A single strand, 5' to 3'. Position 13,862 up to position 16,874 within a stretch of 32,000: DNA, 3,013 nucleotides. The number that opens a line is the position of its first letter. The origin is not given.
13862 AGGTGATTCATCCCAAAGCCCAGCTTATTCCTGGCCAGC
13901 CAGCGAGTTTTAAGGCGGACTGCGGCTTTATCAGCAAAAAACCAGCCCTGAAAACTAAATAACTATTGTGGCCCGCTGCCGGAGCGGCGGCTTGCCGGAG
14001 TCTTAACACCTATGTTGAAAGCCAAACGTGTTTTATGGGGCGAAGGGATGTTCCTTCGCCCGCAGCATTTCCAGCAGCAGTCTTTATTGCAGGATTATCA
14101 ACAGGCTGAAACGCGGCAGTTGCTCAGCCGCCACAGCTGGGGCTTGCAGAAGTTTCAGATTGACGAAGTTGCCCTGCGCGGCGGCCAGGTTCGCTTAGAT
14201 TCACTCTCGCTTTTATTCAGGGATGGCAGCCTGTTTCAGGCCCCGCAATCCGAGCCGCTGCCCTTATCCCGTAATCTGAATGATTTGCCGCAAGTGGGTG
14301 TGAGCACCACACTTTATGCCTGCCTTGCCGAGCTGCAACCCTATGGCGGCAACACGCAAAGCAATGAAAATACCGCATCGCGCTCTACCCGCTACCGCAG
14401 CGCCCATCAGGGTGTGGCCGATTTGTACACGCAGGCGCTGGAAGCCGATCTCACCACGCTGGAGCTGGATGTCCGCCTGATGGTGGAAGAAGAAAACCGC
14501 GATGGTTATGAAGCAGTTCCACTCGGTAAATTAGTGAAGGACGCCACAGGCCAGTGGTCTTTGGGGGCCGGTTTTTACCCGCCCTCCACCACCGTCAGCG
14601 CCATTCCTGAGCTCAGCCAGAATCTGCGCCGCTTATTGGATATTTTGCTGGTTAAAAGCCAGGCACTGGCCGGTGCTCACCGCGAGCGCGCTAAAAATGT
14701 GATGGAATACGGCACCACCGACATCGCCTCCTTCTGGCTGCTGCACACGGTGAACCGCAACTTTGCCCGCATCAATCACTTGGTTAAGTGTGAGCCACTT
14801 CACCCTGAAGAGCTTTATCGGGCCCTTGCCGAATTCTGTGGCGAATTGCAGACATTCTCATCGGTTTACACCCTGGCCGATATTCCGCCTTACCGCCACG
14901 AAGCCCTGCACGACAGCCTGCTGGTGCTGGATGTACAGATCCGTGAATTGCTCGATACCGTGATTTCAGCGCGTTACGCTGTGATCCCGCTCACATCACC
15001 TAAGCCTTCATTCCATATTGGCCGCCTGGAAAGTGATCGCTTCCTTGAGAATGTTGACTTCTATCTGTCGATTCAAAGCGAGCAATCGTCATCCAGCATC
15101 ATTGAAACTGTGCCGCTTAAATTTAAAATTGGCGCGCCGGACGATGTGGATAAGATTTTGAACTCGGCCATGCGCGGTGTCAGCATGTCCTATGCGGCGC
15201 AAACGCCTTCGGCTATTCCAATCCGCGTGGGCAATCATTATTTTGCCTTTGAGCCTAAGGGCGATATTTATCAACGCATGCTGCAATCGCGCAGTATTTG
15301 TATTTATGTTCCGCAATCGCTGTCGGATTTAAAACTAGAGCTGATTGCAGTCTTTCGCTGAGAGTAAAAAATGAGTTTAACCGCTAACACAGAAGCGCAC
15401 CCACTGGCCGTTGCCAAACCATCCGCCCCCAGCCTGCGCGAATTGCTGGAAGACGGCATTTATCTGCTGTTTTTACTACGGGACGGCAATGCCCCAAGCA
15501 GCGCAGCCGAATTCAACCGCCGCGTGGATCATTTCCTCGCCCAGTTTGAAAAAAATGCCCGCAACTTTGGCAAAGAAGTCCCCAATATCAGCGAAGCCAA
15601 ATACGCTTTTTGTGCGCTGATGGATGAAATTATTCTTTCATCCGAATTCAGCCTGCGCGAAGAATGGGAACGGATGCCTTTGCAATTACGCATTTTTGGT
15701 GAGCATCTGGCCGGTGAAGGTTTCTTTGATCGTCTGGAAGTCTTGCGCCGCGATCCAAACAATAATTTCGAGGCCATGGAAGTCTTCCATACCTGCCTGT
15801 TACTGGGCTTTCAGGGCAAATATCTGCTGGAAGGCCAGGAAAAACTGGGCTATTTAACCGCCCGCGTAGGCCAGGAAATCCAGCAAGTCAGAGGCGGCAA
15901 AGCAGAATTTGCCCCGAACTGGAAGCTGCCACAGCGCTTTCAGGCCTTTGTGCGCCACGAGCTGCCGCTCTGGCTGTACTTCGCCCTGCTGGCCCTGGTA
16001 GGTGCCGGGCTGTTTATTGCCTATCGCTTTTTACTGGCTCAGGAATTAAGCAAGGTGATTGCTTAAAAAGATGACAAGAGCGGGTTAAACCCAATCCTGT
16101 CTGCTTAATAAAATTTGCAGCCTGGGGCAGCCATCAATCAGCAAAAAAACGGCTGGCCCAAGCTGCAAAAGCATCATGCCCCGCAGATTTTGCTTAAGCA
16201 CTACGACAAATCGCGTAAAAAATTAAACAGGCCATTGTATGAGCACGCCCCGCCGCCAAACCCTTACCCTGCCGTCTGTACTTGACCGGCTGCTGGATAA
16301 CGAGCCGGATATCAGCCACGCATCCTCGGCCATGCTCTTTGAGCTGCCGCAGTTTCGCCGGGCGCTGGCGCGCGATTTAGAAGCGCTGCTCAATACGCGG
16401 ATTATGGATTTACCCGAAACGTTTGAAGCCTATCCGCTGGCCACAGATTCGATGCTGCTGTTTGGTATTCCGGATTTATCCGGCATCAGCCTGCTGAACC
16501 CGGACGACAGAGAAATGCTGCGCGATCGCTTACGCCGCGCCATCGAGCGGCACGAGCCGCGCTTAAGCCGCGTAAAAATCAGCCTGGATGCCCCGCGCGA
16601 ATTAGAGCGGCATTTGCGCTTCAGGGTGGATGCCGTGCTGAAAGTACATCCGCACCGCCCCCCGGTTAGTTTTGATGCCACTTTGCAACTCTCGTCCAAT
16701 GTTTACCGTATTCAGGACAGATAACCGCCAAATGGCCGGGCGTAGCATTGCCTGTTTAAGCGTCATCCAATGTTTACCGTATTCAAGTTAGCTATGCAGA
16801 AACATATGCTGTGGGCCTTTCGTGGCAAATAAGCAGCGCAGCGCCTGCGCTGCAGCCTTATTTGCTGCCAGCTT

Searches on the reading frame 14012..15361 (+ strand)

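Call 14: search_protein_families(library=pfam, proteins=[window:14012-15361:+], max_evalue=0.001)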
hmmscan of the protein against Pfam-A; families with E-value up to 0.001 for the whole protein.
window:14012-15361:+ (449 aa): 1 family
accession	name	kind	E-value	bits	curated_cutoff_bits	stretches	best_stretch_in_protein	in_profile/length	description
PF05936.17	T6SS_VasE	-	6.5e-130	434.2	23.4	1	19-447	1-429/429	Bacterial Type VI secretion, VC_A0110, EvfL, ImpJ, VasE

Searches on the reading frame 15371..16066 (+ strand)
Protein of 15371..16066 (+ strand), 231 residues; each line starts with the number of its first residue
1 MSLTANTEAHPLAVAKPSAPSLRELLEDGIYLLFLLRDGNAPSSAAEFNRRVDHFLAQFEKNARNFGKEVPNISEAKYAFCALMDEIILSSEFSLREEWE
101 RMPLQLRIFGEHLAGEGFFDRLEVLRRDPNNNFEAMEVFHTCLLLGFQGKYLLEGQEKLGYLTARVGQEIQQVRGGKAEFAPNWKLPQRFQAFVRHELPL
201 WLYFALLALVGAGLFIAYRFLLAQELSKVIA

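Call 14: search_protein_families(library=pfam, proteins=[window:15371-16066:+], max_evalue=0.001)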
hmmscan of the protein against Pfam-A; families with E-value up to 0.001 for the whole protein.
window:15371-16066:+ (231 aa): 1 family
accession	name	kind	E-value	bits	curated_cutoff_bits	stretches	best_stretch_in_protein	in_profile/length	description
PF09850.14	DotU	-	1.1e-57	195.4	27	1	22-220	2-204/205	Type VI secretion system protein DotU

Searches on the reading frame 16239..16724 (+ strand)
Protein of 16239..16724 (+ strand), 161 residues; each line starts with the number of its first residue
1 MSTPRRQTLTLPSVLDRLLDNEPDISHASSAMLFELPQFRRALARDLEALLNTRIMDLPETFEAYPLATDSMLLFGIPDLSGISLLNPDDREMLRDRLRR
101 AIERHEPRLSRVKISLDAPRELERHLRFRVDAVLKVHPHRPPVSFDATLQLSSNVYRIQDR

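Call 5: search_protein_families(library=pfam, proteins=[window:16239-16724:+], max_evalue=0.01)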
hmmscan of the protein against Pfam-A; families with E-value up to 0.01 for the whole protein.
window:16239-16724:+ (161 aa): 2 families
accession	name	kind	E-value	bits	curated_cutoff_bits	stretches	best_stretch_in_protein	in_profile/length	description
PF04965.19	GPW_gp25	-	5.4e-19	68.2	27.2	1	39-138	3-95/96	Baseplate wedge protein gp25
PF17937.6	TetR_C_28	-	0.0041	17.9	26.4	1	21-102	15-95/96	Tetracyclin repressor-like, C-terminal domain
